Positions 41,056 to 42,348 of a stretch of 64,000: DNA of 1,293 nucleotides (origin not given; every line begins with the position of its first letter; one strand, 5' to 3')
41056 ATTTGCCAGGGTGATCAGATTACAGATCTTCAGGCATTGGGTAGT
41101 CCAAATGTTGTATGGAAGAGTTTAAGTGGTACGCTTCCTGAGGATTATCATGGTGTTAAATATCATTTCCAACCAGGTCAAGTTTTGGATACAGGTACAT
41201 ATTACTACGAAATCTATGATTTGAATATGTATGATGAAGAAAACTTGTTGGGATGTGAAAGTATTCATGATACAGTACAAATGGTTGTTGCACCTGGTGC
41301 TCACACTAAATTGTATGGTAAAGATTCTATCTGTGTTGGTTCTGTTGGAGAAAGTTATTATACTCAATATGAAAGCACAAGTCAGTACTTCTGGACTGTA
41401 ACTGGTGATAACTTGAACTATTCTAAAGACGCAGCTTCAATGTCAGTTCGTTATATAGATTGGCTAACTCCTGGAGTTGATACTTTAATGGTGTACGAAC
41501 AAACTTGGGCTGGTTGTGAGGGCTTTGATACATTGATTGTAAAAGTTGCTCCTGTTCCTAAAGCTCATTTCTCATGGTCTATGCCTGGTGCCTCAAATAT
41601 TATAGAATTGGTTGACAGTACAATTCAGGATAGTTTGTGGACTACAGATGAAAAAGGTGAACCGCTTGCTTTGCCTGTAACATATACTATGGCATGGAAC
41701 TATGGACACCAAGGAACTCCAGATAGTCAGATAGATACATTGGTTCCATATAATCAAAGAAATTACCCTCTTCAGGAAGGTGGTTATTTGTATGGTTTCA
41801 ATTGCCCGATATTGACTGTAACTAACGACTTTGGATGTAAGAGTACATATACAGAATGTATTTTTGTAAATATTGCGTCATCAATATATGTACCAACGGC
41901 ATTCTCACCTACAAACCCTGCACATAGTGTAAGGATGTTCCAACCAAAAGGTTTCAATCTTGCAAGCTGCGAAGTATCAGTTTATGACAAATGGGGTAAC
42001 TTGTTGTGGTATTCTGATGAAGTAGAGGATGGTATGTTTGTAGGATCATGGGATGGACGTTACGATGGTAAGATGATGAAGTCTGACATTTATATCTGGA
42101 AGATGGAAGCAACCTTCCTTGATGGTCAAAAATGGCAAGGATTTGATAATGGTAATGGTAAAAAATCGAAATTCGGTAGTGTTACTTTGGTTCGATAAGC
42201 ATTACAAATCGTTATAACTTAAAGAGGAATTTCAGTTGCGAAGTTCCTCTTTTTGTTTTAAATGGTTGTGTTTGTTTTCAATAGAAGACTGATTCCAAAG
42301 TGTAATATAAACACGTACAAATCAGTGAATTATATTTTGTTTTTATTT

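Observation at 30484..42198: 3904-aa RCC1-propeller / Ig-array adhesin with a T9SS type B CTD but no adjacent PorP/SprF-like partner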

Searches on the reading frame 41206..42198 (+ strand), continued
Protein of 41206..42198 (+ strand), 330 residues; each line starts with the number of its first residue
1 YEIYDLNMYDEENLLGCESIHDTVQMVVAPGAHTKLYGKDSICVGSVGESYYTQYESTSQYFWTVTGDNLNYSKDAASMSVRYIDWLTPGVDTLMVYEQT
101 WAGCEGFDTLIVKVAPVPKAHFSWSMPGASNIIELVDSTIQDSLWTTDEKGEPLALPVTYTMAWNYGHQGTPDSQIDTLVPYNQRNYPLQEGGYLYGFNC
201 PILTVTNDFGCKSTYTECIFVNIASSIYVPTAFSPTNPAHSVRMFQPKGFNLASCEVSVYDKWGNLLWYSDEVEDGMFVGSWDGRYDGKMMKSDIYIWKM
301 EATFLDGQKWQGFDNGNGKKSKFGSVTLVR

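Call 70: search_protein_representatives(alignment_id=A2)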
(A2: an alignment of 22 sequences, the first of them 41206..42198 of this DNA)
Query: 22 sequences, 460 profile positions. Proteins with E-value up to 0.001 (for the whole library): 60093; up to 1e-10: 20506; up to 1e-30: 466. The best 150 are listed.
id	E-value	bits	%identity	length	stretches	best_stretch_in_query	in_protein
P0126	2.3e-215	732.4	-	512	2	3-460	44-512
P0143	2.0e-208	709.5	-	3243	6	8-460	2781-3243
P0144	5.7e-207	704.7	-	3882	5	12-460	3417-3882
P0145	1.6e-203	693.3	-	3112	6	3-460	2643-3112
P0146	3.6e-196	669.1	-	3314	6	15-460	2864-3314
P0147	3.9e-188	642.7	-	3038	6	14-460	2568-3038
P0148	3.1e-185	633.1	-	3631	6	7-460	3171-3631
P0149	5.5e-173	592.7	-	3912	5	27-460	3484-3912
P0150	6.7e-173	592.4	-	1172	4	37-460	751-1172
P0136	5.2e-167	573.0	-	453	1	18-460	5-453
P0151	7.2e-167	572.5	-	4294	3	36-460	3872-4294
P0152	3.2e-165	567.1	-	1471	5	23-460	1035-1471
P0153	1.7e-164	564.7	-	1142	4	27-460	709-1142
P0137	1.2e-156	538.9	-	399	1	61-460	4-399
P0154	1.1e-151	522.5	-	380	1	76-459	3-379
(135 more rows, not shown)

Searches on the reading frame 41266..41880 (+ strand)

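Call 46: search_protein_families(library=pfam, proteins=[window:41266-41880:+], max_evalue=1)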
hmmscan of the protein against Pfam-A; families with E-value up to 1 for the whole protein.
window:41266-41880:+ (205 aa): 1 family
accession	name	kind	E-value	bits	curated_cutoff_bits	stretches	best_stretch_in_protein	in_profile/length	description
PF19408.5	PKD_6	-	0.0016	19.2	25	0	82-114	13-46/82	PKD-like domain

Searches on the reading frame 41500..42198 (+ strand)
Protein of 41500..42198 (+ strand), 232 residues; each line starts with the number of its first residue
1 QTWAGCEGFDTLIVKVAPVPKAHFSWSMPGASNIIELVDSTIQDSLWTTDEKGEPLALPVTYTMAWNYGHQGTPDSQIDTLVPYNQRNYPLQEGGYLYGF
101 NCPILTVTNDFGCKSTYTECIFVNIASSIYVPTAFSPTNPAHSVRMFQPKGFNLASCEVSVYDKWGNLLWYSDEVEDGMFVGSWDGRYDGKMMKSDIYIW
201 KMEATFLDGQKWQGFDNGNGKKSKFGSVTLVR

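Call 8: search_protein_families(library=pfam, proteins=[window:41500-42198:+], max_evalue=10)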
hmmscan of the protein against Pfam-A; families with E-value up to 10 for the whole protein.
window:41500-42198:+ (232 aa): 1 family
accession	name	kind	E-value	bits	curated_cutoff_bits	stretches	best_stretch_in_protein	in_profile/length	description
PF13585.12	CHU_C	-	0.00044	20.7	27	1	147-205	18-73/86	CHU_C Type IX secretion signal domain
